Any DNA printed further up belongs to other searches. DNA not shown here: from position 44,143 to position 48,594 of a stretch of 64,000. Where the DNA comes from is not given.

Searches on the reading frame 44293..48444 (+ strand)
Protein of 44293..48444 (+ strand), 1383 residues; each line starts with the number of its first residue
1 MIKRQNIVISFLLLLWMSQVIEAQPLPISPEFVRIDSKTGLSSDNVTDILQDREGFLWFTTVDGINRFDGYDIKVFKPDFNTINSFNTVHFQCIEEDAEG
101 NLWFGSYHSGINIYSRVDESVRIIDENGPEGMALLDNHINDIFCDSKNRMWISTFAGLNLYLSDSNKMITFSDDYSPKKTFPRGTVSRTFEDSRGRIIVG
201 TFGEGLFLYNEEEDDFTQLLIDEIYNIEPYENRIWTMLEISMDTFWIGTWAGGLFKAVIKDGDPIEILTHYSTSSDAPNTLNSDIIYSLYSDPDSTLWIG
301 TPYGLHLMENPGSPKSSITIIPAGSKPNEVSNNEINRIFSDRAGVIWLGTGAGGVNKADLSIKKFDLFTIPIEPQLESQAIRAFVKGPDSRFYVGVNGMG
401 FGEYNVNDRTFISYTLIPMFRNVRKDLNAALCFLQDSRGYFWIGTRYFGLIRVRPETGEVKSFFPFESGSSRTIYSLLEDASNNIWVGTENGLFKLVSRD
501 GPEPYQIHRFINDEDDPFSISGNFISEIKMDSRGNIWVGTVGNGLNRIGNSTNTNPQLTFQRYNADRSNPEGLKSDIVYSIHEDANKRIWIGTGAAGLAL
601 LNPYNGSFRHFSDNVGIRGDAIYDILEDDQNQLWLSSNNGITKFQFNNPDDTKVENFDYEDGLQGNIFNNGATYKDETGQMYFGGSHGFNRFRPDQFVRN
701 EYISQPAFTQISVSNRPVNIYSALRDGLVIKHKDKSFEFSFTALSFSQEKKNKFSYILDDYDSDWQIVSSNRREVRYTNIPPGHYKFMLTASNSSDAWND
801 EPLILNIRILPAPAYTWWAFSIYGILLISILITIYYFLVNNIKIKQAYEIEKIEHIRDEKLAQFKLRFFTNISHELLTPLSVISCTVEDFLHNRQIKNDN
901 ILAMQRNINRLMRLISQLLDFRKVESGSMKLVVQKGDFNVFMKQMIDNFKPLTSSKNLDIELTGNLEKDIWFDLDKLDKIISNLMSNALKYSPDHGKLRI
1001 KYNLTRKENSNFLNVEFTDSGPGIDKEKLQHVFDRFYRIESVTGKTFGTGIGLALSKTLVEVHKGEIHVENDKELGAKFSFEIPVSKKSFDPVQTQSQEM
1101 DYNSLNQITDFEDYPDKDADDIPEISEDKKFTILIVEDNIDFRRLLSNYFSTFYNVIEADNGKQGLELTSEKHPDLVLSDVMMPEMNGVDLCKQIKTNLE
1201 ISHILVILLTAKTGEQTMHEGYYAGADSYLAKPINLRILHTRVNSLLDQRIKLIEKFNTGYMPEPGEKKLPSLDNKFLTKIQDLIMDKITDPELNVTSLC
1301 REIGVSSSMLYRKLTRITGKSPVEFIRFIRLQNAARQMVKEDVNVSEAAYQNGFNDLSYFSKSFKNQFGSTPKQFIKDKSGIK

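Call 9: search_protein_families(library=pfam, proteins=[window:44293-48444:+])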
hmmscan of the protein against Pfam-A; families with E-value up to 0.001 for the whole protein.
window:44293-48444:+ (1383 aa): 8 families
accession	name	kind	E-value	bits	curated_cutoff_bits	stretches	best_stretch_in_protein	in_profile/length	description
PF07494.17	Reg_prop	-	2.6e-51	165.4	20.4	0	40-62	1-23/24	Two component regulator propeller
PF00072.30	Response_reg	-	2.2e-25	89.4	30.2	1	1133-1243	1-110/111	Response regulator receiver domain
PF02518.31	HATPase_c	-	4.7e-25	88.6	26.4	1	973-1086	2-110/111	Histidine kinase-, DNA gyrase B-, and HSP90-like ATPase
PF12833.13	HTH_18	-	4.9e-20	72.1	33.6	1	1299-1377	1-79/80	Helix-turn-helix domain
PF07495.19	Y_Y_Y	-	6.8e-15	55.2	26.6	1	746-810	2-65/65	Y_Y_Y domain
PF00165.29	HTH_AraC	-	2e-14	53.7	26.6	2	1341-1377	7-42/42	Bacterial regulatory helix-turn-helix proteins, AraC family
PF00512.31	HisKA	-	9.2e-10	38.9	26.9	1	865-927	2-66/66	His Kinase A (phospho-acceptor) domain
PF23748.1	Beta-prop_LRRK2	-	9.1e-05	22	26.9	0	470-503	272-305/359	LRRK2 beta propeller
